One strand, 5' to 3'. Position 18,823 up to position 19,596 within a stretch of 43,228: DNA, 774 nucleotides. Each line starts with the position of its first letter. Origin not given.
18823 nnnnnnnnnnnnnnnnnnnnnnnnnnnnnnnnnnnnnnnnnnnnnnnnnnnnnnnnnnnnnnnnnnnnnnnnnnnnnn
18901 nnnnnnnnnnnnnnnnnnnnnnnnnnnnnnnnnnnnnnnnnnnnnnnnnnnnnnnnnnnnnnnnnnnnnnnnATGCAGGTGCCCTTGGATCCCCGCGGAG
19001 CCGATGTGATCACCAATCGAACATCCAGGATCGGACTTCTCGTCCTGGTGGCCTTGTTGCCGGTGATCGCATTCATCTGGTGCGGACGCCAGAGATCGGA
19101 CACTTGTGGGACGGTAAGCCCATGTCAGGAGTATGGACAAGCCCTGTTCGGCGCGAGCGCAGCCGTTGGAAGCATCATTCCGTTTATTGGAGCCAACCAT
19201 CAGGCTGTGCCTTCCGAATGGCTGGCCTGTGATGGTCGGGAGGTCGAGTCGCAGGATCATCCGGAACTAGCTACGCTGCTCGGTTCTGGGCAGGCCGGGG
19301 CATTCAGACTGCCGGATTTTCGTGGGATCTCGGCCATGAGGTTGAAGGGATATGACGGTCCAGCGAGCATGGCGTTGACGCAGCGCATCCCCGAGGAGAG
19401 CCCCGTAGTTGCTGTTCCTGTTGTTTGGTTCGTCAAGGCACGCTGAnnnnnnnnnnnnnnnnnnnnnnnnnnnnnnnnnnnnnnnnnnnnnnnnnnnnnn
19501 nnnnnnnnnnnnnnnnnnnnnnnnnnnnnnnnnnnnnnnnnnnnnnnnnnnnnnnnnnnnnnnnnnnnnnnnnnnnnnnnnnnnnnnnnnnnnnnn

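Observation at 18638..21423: Lower-GC island encoding a coupled cassette: small protein, tail-collar protein, Gly/Cys peptide and two paralogous 4-TM proteins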

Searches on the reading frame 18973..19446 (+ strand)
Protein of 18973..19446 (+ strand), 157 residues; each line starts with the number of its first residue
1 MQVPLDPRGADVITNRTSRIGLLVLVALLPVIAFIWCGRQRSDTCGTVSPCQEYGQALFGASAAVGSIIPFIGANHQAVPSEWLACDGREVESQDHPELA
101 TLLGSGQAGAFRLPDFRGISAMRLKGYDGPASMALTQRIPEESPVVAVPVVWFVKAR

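Call 4: search_protein_families(library=pfam, max_evalue=1, proteins=[window:18973-19446:+])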
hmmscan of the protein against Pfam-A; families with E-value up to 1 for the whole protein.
window:18973-19446:+ (157 aa): 1 family
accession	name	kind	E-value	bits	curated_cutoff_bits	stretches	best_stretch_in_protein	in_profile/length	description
PF07484.17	Collar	-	2.6e-10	40.5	24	1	66-118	1-54/57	Phage Tail Collar Domain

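Call 6: find_encoding_contigs(protein=window:18973-19446:+, flank=10000, max_places=6)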
Protein window:18973-19446:+ (157 aa): 1 contig read that carries it; 1 place shown.
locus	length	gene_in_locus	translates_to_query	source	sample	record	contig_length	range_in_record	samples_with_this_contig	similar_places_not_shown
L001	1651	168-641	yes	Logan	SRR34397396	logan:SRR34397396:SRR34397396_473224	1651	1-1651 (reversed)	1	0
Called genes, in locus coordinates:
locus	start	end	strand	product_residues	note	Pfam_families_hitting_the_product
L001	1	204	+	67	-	?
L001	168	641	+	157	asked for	PF07484:Collar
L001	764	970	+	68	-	-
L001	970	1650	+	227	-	?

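Call 7: find_homologous_proteins(query=window:18973-19446:+)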
Query window:18973-19446:+: 208 candidates shared short words with the query, none scored E <= 0.001.

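Call 9: search_protein_families(library=ncbifam, max_evalue=1, proteins=[window:18973-19446:+])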
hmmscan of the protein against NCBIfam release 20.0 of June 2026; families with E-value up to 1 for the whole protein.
window:18973-19446:+ (157 aa): 0 families

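Call 10: search_protein_families(library=phrogs, max_evalue=1, proteins=[window:18973-19446:+])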
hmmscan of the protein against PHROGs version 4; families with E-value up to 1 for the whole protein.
window:18973-19446:+ (157 aa): 15 families
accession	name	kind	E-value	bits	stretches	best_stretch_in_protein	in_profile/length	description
phrog_523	-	tail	3.5e-08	33.7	1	61-118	484-533/673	tail collar fiber protein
phrog_14307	-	unknown function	1.2e-06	29.2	1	64-119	49-96/137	-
phrog_4591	-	tail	1.3e-06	29.1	1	62-105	12-54/429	short tail fiber protein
phrog_6256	-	tail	1.6e-05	25.1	1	61-118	287-336/686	tail fiber protein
phrog_1858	-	tail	3.5e-05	22.9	1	58-118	133-197/1018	tail fiber protein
phrog_31602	-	head and packaging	0.00013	21.9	1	70-116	31-77/472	virion structural protein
phrog_327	-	tail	0.00024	21.6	1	57-120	300-351/618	tail protein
phrog_12846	-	tail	0.0032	17.4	1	64-119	156-203/552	tail fiber protein; Ig-domain containing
phrog_4714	-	tail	0.0035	18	1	76-113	43-80/298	tail collar protein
phrog_3100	-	tail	0.0039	18.5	1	61-118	216-265/382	tail fiber protein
phrog_9116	-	tail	0.0064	16.3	1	78-121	71-119/455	tail protein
phrog_38064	-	tail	0.014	15.6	1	56-106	252-303/337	tail collar protein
phrog_1800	-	tail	0.017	15.1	1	47-105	374-426/545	tail collar fiber protein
phrog_8763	-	tail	0.053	12.6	1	40-108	519-599/1024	tail protein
phrog_2097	-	tail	0.35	10.5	1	65-106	388-426/644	tail fiber protein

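Call 55: search_solved_structures(query=window:18973-19446:+, max_evalue=1, show_alignments=2)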
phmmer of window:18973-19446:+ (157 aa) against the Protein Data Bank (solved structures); distinct sequences matched with E-value up to 1: 2.
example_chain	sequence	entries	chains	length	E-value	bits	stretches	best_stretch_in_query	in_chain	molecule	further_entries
9cuy_c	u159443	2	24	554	0.033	17.4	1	64-120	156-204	Short tail fiber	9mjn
8em4_A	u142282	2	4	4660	0.7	13.1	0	71-123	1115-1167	Low-density lipoprotein receptor-related protein 2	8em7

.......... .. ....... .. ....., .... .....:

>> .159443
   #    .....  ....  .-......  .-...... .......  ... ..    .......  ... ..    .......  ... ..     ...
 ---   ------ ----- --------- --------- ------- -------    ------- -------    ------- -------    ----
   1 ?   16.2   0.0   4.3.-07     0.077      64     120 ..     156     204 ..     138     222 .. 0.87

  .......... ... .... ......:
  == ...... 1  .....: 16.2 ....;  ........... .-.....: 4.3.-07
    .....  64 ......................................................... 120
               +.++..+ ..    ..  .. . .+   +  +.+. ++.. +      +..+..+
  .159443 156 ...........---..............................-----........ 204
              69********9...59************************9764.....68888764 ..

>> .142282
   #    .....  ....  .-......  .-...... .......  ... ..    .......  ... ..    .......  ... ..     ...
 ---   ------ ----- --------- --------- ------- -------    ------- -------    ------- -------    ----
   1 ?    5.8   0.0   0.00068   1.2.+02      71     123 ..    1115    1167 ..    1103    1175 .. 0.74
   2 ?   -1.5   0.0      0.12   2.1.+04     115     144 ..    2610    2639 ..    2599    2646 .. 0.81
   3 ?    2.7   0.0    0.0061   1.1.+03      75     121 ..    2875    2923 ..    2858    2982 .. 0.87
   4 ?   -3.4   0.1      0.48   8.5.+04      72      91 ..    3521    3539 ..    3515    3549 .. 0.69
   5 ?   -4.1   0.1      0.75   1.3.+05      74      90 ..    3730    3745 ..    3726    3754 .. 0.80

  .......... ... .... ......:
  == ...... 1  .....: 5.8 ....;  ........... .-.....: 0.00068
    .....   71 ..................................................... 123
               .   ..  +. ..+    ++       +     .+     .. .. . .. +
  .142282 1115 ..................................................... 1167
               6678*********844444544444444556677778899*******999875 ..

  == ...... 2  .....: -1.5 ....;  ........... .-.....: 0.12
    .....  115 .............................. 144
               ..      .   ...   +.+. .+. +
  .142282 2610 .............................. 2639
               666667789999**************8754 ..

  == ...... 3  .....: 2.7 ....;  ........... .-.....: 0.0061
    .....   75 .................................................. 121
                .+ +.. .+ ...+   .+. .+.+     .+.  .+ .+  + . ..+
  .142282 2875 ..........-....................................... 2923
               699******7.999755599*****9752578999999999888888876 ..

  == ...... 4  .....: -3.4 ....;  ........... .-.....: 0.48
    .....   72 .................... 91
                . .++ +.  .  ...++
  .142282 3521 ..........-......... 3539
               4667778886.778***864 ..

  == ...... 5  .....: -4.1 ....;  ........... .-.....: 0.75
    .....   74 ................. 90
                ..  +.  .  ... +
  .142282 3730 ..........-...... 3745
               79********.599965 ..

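Call 67: search_dna_similar(query=window:18973-19446:+, collection=phages, mode=protein, max_evalue=0.001, max_rows=10)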
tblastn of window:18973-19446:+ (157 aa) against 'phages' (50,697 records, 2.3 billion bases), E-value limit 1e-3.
Records with a match: 8; places in all: 8; records where one place covers at least 80% of the query: 0.
Best place of each record, by identity: <60% 8.
By first word of the organism name: Synechococcus 8.
By host as written in the record: Synechococcus sp. 4; - 2; Synechococcus sp. MW02 2.
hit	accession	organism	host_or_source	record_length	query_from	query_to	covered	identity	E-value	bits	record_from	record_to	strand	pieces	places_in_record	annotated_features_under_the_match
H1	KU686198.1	Synechococcus phage S-CAM3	Synechococcus sp.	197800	33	126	60%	27.2%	4e-5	48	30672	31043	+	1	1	putative short tail fiber | tail protein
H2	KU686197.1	Synechococcus phage S-CAM3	Synechococcus sp.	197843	33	126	60%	27.2%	4e-5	48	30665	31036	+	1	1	putative short tail fiber | tail protein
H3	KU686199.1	Synechococcus phage S-CAM3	Synechococcus sp.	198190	33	126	60%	27.2%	4e-5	48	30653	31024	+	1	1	putative short tail fiber | tail protein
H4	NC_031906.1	Synechococcus phage S-CAM3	Synechococcus sp.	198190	33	126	60%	27.2%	4e-5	48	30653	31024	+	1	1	short tail fiber protein (x2)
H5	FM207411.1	Synechococcus phage S-RSM4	-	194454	62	137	48%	32.2%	3e-4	45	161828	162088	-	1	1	putative short tail fibre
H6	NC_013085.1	Synechococcus phage S-RSM4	-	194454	62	137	48%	32.2%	3e-4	45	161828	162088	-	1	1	short tail fiber protein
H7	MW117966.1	Synechococcus phage S-H9-1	Synechococcus sp. MW02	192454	64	141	50%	30.1%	7e-4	44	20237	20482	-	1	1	short tail fiber protein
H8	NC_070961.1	Synechococcus phage S-H9-1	Synechococcus sp. MW02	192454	64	141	50%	30.1%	7e-4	44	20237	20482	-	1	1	short tail fiber protein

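Call 74: find_related_loci(query=window:18973-19446:+, collection=viral_contigs, flank=8000)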
Query window:18973-19446:+ (157 aa) in viral_contigs; peptide patterns used: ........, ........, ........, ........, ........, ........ (x = any residue, [..] = any of these).
4 stretches matched a pattern, but none encodes a relative of the query by tblastn (E <= 1e-3).

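Call 78: search_protein_families(library=padloc, max_evalue=0.1, proteins=[window:18973-19446:+])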
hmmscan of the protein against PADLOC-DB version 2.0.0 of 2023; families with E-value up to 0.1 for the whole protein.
window:18973-19446:+ (157 aa): 0 families

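Call 100: search_dna_similar(query=window:18973-19446:+, collection=plasmids, mode=protein, max_evalue=0.001, max_rows=12)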
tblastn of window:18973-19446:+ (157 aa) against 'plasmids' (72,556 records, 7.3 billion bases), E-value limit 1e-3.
Records with a match: 3; places in all: 3; records where one place covers at least 80% of the query: 0.
Best place of each record, by identity: <60% 3.
By first word of the organism name: Azospirillum 3.
By predicted mobility (MOB-suite, as given by PLSDB): non-mobilizable 3.
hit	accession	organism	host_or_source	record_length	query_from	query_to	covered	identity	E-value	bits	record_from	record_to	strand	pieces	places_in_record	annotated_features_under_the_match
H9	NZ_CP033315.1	Azospirillum brasilense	rhizosphere soil of Digitaria ...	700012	40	122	53%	36.7%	5e-4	46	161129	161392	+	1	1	phage tail protein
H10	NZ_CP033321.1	Azospirillum brasilense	rhizosphere soil of Cynodon ...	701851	40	122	53%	36.7%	5e-4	46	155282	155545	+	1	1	phage tail protein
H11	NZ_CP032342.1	Azospirillum brasilense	soil sample,Agricultural field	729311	40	122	53%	36.7%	5e-4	46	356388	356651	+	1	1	phage tail protein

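Call 101: get_annotated_region(hit=H9, flank=4000)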
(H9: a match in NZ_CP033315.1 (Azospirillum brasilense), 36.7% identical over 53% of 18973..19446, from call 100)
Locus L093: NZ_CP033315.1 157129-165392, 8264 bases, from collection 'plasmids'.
description: Azospirillum brasilense strain Sp 7 plasmid p3, complete sequence
organism: Azospirillum brasilense (NCBI taxid 192)
taxonomy: Bacteria; Pseudomonadota; Alphaproteobacteria; Rhodospirillales; Azospirillaceae; Azospirillum; Azospirillum brasilense
host: -; source: rhizosphere soil of Digitaria decumbans,Agricultural field; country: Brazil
typing (MOB-suite, as given by PLSDB): non-mobilizable
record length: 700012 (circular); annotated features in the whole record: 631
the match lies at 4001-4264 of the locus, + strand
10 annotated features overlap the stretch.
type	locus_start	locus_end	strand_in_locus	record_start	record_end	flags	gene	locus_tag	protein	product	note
CDS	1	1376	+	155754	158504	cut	-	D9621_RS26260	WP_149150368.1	DUF1983 domain-containing protein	-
CDS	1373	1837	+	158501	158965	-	-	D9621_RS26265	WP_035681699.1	hypothetical protein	-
CDS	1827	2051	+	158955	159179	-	-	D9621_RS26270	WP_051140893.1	tail fiber assembly protein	-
CDS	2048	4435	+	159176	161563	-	-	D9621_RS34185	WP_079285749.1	phage tail protein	-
CDS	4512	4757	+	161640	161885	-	-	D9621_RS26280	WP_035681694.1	hypothetical protein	-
CDS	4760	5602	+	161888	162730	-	-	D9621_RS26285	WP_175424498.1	lysozyme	-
CDS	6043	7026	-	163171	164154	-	-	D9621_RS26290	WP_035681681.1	zinc-dependent alcohol dehydrogenase family protein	-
CDS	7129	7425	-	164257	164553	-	-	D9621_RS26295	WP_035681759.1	c-type cytochrome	-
CDS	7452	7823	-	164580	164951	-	-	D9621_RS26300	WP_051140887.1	c-type cytochrome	-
CDS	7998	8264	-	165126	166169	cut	-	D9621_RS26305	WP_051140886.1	L,D-transpeptidase family protein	-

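Call 107: list_cluster_members(proteins=[window:19006-19443:+, window:19446-19772:+, window:19425-19772:+, window:19718-20503:+, P0006, P0002, window:19409-19588:+, window:19635-19772:+, window:19901-20503:+])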
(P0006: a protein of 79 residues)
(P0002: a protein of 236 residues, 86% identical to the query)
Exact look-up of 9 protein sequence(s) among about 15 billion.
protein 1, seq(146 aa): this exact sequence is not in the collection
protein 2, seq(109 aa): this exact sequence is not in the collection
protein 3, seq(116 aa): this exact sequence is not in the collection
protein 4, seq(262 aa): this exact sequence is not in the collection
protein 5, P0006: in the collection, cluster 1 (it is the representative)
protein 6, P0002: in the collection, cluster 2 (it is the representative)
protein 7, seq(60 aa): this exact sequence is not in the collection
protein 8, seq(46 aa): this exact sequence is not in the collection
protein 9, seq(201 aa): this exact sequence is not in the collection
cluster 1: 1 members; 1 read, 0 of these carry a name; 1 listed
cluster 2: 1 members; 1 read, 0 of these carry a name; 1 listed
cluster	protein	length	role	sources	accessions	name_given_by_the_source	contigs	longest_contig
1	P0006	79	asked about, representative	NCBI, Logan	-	-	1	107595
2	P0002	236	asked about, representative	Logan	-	-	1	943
